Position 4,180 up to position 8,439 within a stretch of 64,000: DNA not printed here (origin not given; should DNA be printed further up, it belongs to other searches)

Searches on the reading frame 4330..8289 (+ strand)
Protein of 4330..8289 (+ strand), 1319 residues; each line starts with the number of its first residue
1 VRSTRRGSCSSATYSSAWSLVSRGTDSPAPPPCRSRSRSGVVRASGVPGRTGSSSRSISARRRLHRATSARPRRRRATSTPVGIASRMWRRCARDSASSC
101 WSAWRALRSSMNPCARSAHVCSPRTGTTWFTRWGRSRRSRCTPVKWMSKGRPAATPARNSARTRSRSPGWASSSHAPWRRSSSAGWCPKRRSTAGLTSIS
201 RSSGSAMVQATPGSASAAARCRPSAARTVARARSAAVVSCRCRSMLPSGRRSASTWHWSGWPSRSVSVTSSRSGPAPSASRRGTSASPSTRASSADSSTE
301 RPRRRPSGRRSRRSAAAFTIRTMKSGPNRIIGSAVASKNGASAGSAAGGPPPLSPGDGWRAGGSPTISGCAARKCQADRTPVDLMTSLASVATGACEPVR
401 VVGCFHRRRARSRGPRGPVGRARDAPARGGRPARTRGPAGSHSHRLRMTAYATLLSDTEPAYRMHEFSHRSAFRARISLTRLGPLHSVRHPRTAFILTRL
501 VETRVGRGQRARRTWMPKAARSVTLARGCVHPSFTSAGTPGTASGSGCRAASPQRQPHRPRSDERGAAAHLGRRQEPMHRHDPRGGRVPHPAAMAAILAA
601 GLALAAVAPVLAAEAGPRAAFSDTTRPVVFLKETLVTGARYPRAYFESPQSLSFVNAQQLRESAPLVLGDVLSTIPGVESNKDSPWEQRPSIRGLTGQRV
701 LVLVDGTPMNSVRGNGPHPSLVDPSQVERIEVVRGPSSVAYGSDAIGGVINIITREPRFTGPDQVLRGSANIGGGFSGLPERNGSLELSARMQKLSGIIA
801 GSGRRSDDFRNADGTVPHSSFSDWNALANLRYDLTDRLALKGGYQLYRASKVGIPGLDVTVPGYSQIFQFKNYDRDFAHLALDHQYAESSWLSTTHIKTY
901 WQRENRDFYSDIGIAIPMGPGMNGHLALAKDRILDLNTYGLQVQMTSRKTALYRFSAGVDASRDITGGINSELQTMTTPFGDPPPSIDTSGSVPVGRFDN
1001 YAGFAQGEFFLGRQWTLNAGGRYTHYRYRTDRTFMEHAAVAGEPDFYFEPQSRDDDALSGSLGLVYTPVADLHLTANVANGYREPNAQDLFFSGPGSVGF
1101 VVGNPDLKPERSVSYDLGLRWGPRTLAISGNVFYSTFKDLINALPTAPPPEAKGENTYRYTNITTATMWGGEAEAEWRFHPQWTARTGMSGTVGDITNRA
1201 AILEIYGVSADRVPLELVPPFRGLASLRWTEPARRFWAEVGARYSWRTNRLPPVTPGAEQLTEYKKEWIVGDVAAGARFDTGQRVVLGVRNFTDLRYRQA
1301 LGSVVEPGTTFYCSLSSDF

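Call 77: search_protein_families(library=pfam, proteins=[window:4330-8289:+], max_evalue=0.001)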
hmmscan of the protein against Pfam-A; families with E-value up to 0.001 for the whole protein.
window:4330-8289:+ (1319 aa): 3 families
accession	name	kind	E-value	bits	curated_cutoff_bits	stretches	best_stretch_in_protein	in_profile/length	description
PF00593.30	TonB_dep_Rec_b-barrel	-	2.9e-49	169.6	27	1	870-1291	55-435/436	TonB dependent receptor-like, beta-barrel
PF07715.20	Plug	-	1.3e-26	93.6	23.9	1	647-749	4-107/107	TonB-dependent Receptor Plug Domain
PF14905.12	OMP_b-brl_3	-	9.6e-10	38.5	27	1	1000-1194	114-295/408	Outer membrane protein beta-barrel family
